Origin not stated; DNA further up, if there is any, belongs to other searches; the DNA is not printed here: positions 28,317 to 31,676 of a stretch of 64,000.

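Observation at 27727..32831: MmeI-family restriction-modification gene sits inside a PEB1-type amino-acid ABC transporter operon, in the slot where the binding-protein gene is expected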

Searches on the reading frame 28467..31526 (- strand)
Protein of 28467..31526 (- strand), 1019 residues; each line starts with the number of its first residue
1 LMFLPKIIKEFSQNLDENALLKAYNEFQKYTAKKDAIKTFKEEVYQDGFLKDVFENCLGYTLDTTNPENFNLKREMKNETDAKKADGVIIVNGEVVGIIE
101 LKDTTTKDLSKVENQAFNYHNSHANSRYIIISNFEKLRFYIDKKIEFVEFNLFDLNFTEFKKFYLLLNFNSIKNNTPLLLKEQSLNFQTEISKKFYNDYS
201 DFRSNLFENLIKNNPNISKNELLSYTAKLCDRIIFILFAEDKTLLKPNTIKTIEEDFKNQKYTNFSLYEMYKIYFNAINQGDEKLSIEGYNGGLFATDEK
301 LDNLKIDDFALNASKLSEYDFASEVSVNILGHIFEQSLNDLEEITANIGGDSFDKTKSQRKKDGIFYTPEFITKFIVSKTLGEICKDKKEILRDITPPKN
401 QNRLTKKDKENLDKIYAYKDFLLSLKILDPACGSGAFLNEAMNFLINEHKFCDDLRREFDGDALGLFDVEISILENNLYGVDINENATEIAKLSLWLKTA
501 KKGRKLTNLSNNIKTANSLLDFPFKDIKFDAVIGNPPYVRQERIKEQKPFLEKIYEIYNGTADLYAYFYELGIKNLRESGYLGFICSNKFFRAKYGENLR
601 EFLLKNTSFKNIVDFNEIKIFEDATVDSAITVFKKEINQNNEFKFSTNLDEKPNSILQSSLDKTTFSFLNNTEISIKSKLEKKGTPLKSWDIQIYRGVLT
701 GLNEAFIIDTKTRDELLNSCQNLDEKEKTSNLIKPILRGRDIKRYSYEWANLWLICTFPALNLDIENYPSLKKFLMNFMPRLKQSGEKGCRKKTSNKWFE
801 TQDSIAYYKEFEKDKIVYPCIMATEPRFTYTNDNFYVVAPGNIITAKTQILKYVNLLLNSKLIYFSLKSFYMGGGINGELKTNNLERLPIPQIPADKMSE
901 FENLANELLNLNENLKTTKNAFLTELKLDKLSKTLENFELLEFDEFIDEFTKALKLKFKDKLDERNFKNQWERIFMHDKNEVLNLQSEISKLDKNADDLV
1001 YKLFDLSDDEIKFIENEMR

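Call 7: search_protein_families(library=pfam, proteins=[window:28467-31526:-])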
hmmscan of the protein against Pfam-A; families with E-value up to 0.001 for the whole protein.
window:28467-31526:- (1019 aa): 5 families
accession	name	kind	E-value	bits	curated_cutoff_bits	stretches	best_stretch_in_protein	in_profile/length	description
PF07669.17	Eco57I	-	1.2e-41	143.1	25.3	1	476-621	1-171/171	Eco57I restriction-modification methylase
PF20473.4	MmeI_Mtase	-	6e-13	49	27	1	407-519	3-118/259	MmeI, DNA-methyltransferase domain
PF12950.13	TaqI_C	-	7.8e-12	45.9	26.5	1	734-890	1-118/118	TaqI-like C-terminal specificity domain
PF01170.24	UPF0020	-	1.7e-06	28.3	22.3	1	426-555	31-145/197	RMKL-like, methyltransferase domain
PF20465.4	MmeI_hel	-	0.00016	22.8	27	0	227-295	4-75/75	MmeI, helicase spacer domain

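Call 8: search_protein_families(library=ncbifam, proteins=[window:28467-31526:-])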
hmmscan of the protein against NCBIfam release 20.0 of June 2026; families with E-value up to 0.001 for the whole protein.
window:28467-31526:- (1019 aa): 8 families
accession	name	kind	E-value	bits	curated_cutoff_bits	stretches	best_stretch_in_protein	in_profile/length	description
NF033452.1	BREX_1_MTaseX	exception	2.4e-36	125.1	500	2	366-513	253-395/1210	BREX-1 system adenine-specific DNA-methyltransferase PglX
NF033455.1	BREX_6_MTaseX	exception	3.1e-23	81.3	900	2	423-507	328-408/1319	BREX-6 system adenine-specific DNA-methyltransferase PglX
NF033451.1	BREX_2_MTaseX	equivalog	2.3e-18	65.4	400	2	234-502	68-293/1185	BREX-2 system adenine-specific DNA-methyltransferase PglX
NF033454.1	BREX_5_MTaseX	exception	2.5e-17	61.8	900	2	528-1018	502-967/1404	BREX-5 system adenine-specific DNA-methyltransferase PglX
TIGR02987.1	met_A_Alw26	exception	8.4e-11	41.3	353.5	2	423-553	31-137/523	Alw26I/Eco31I/Esp3I family type II restriction adenine-specific DNA-methyltransferase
NF047738.1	antiphage_MADS2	equivalog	4.8e-07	28.5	720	1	426-548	334-462/654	methylation-associated defense system DNA methyltransferase MAD2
TIGR03534.1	RF_mod_PrmC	equivalog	1.4e-05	24.7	199.1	1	424-549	89-177/253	peptide chain release factor N(5)-glutamine methyltransferase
TIGR00536.1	hemK_fam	subfamily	0.00079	18.6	115.5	0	497-547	151-201/286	HemK family protein methyltransferase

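Call 10: find_homologous_proteins(query=window:28467-31526:-)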
Query window:28467-31526:- (1019 aa): 7997 proteins with E <= 0.001 among 8000 candidates; the best 120 are listed.
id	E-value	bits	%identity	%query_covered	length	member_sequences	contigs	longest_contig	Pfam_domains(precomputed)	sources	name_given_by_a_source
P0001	0.0e+0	2247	100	100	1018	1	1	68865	PF07669.18,PF12950.14,PF01170.25,PF20473.5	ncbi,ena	-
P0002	0.0e+0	2099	94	100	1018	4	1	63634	PF07669.18,PF12950.14,PF01170.25,PF20473.5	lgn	-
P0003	0.0e+0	2037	91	100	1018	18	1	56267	PF07669.18,PF12950.14,PF01170.25,PF20473.5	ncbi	-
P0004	0.0e+0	1892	85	100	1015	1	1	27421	PF07669.18,PF12950.14,PF01170.25,PF20473.5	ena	-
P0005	0.0e+0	1774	82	100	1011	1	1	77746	PF07669.18,PF12950.14,PF01170.25,PF20473.5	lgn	-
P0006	0.0e+0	1743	80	100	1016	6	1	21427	PF07669.18,PF01170.25,PF20473.5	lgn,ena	-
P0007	0.0e+0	1734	80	100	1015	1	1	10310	PF02384.23,PF07669.18,PF12950.14,PF01170.25,PF20473.5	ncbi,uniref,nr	ncbi:Eco57I restriction-modification methylase domain-containing protein [Campylobacter ureolyticus]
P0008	0.0e+0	1732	80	100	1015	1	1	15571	PF02384.23,PF07669.18,PF12950.14,PF01170.25,PF20473.5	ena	-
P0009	0.0e+0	1728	80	100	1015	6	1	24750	PF07669.18,PF12950.14,PF01170.25,PF20473.5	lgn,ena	-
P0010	0.0e+0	1722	80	100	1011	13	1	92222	PF07669.18,PF12950.14,PF01170.25,PF20473.5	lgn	-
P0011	0.0e+0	1718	79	100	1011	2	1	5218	PF07669.18,PF12950.14,PF01170.25,PF20473.5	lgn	-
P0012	0.0e+0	1639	75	100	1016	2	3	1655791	PF07669.18,PF12950.14,PF01170.25,PF20473.5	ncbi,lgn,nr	ncbi:Eco57I restriction-modification methylase domain-containing protein [Campylobacter corcagiensis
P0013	0.0e+0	1536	71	100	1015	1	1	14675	PF20465.5,PF02384.23,PF07669.18,PF12950.14,PF01170.25,PF20473.5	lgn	-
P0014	0.0e+0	1269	77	62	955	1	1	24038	PF02384.23,PF07669.18,PF12950.14,PF01170.25,PF20473.5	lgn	-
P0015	0.0e+0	1260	70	80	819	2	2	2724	PF13847.13,PF02384.23,PF07669.18,PF01170.25,PF20473.5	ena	-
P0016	0.0e+0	1249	76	62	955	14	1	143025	PF02384.23,PF07669.18,PF12950.14,PF01170.25,PF20473.5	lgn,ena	-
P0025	0.0e+0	1084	61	62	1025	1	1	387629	PF02384.23,PF07669.18,PF12950.14,PF01170.25,PF20473.5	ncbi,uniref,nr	ncbi:Eco57I restriction-modification methylase domain-containing protein [Campylobacter sp. JMF_04 N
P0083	0.0e+0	1034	52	99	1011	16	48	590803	PF02384.23,PF07669.18,PF12950.14,PF01170.25,PF20473.5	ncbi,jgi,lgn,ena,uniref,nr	ncbi:Eco57I restriction-modification methylase domain-containing protein [Campylobacter concisus]|jg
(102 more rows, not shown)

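Call 13: find_encoding_contigs(protein=P0012, flank=6000, max_places=3)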
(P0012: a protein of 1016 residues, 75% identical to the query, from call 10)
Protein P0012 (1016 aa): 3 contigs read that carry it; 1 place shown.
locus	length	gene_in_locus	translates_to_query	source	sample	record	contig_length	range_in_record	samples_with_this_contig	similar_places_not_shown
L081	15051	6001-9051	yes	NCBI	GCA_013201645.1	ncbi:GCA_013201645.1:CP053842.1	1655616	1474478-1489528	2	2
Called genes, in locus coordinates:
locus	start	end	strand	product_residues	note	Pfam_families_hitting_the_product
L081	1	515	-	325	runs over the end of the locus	-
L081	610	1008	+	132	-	PF11127:YgaP-like_TM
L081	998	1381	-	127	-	PF02537:CRCB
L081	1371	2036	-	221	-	PF01553:Acyltransferase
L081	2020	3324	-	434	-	PF00083:Sugar_tr, PF07690:MFS_1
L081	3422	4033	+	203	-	PF01725:Ham1p_like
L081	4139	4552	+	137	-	PF27746:Small_heat_shock_put (weak), PF00011:HSP20, PF04969:CS (weak), PF17886:ArsA_HSP20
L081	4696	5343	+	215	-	PF00528:BPD_transp_1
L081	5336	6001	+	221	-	PF00528:BPD_transp_1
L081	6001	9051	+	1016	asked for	PF20473:MmeI_Mtase, PF01170:UPF0020, PF07669:Eco57I, PF12950:TaqI_C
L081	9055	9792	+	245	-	PF02463:SMC_N (weak), PF00005:ABC_tran, PF13304:AAA_21 (weak)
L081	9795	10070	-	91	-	PF12977:DUF3861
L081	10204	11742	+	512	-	PF00496:SBP_bac_5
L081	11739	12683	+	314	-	PF19300:BPD_transp_1_N, PF00528:BPD_transp_1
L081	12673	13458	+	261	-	PF00528:BPD_transp_1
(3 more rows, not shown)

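Call 14: find_encoding_contigs(protein=P0007, flank=6000, max_places=3)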
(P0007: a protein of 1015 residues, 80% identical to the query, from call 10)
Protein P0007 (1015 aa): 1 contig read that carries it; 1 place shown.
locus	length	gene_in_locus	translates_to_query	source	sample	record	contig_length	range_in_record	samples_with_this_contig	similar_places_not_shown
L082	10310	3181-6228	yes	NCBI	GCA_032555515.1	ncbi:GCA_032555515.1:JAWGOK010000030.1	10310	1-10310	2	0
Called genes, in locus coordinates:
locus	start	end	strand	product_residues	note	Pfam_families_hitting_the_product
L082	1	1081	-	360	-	PF07690:MFS_1, PF00083:Sugar_tr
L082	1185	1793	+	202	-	PF01725:Ham1p_like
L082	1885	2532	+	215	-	PF00528:BPD_transp_1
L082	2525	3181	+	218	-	PF00528:BPD_transp_1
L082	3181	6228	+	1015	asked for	PF20473:MmeI_Mtase, PF01170:UPF0020 (weak), PF02384:N6_Mtase, PF07669:Eco57I, PF12950:TaqI_C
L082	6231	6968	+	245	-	PF00005:ABC_tran, PF02463:SMC_N (weak), PF13304:AAA_21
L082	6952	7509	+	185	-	-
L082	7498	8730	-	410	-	-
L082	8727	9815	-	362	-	-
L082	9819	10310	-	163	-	PF05816:TelA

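Call 17: find_encoding_contigs(protein=P0016, flank=5000, max_places=2)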
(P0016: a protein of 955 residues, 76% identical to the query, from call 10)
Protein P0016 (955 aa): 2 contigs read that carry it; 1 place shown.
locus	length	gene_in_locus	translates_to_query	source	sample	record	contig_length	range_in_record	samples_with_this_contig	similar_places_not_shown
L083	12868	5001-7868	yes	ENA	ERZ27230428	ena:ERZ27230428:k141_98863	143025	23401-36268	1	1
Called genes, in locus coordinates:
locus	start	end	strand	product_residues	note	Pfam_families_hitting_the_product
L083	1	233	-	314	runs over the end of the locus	-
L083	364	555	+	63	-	PF11127:YgaP-like_TM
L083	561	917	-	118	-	PF02537:CRCB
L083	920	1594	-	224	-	PF01553:Acyltransferase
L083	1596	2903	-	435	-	PF07690:MFS_1, PF12832:MFS_1_like (faint), PF00083:Sugar_tr, PF07690:MFS_1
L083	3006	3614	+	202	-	PF01725:Ham1p_like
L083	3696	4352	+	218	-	PF00528:BPD_transp_1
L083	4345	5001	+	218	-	PF00528:BPD_transp_1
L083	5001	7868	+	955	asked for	PF02384:N6_Mtase, PF20473:MmeI_Mtase, PF01170:UPF0020 (weak), PF07669:Eco57I, PF12950:TaqI_C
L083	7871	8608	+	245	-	PF00005:ABC_tran, PF02463:SMC_N (weak), PF13304:AAA_21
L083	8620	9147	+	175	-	-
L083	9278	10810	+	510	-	PF00496:SBP_bac_5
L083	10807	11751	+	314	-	PF19300:BPD_transp_1_N, PF00528:BPD_transp_1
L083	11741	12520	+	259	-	PF00528:BPD_transp_1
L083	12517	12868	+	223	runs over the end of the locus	PF02463:SMC_N, PF05621:TniB (faint), PF00005:ABC_tran, PF13401:AAA_22 (weak), PF13304:AAA_21 (faint)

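Call 18: find_encoding_contigs(protein=P0013, flank=5000, max_places=2)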
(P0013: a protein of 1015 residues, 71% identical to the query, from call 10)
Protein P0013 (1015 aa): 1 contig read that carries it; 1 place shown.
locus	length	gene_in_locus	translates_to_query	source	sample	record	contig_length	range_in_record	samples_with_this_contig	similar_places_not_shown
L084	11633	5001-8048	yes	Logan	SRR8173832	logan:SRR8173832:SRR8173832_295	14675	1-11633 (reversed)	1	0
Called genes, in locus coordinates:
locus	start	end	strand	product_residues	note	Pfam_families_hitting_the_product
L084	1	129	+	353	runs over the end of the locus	PF04551:GcpE, PF26540:GcpE_C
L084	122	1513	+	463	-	PF00772:DnaB, PF03796:DnaB_C, PF06745:ATPase, PF13481:AAA_25, PF20720:nSTAND3 (faint)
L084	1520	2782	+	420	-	PF03772:Competence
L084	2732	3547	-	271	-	PF03631:Virul_fac_BrkB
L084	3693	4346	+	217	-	PF00528:BPD_transp_1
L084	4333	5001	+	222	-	PF00528:BPD_transp_1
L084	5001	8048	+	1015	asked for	PF20465:MmeI_hel (faint), PF02384:N6_Mtase, PF20473:MmeI_Mtase, PF01170:UPF0020 (weak), PF07669:Eco57I, PF12950:TaqI_C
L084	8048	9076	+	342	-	PF02086:MethyltransfD12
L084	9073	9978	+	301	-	PF02086:MethyltransfD12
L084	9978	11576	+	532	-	PF09491:RE_AlwI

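Call 19: find_encoding_contigs(protein=P0025, flank=5000, max_places=2)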
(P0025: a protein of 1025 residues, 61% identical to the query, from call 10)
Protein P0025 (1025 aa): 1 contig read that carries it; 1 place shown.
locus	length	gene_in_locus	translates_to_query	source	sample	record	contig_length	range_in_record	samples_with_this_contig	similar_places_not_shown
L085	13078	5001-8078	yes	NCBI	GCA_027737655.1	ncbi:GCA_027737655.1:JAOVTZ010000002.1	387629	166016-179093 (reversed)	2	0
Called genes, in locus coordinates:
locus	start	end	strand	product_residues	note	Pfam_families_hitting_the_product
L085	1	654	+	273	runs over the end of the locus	PF13145:Rotamase_2, PF13616:Rotamase_3, PF00639:Rotamase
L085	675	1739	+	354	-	PF01116:F_bP_aldolase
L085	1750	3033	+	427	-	PF28082:ZorA-like_t1, PF01618:MotA_ExbB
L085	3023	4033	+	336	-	PF00691:OmpA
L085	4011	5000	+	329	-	-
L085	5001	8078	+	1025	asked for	PF02384:N6_Mtase, PF20473:MmeI_Mtase, PF01170:UPF0020 (weak), PF07669:Eco57I, PF12950:TaqI_C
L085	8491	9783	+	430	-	PF00815:Histidinol_dh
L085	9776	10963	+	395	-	-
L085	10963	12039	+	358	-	-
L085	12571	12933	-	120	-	PF08238:Sel1 (faint)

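Call 20: find_encoding_contigs(protein=P0083, flank=5000, max_places=3)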
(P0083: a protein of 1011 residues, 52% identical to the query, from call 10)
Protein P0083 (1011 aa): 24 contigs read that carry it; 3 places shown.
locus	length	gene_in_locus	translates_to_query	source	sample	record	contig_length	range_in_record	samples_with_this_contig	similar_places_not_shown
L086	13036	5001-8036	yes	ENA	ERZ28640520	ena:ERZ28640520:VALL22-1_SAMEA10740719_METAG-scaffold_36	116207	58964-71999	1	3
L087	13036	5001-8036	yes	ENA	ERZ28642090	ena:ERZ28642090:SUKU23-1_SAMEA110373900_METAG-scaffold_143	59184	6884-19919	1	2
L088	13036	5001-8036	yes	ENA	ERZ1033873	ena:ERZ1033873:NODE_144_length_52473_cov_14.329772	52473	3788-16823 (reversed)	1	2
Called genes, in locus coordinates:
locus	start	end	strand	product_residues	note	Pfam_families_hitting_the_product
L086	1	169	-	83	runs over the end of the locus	PF00366:Ribosomal_S17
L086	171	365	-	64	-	PF00831:Ribosomal_L29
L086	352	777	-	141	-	PF00252:Ribosomal_L16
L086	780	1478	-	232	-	PF07650:KH_2, PF05316:VAR1 (faint), PF00189:Ribosomal_S3_C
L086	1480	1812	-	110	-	PF00237:Ribosomal_L22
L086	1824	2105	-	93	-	PF00203:Ribosomal_S19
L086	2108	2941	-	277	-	PF00181:Ribosomal_L2_N, PF03947:Ribosomal_L2_C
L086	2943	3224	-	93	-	PF00276:Ribosomal_L23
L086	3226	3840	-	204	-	PF00573:Ribosomal_L4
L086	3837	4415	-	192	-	PF00297:Ribosomal_L3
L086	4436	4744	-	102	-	PF00338:Ribosomal_S10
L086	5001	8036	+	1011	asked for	PF01170:UPF0020 (faint), PF02384:N6_Mtase, PF20473:MmeI_Mtase, PF07669:Eco57I, PF12950:TaqI_C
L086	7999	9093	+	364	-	PF13173:AAA_14 (weak)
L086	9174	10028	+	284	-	-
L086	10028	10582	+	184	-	PF01351:RNase_HII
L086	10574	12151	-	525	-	-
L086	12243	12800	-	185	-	PF01765:RRF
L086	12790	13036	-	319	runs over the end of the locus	PF03065:Glyco_hydro_57, PF01522:Polysacc_deac_1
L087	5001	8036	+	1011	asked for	PF01170:UPF0020 (faint), PF02384:N6_Mtase, PF20473:MmeI_Mtase, PF07669:Eco57I, PF12950:TaqI_C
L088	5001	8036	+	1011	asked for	PF01170:UPF0020 (faint), PF02384:N6_Mtase, PF20473:MmeI_Mtase, PF07669:Eco57I, PF12950:TaqI_C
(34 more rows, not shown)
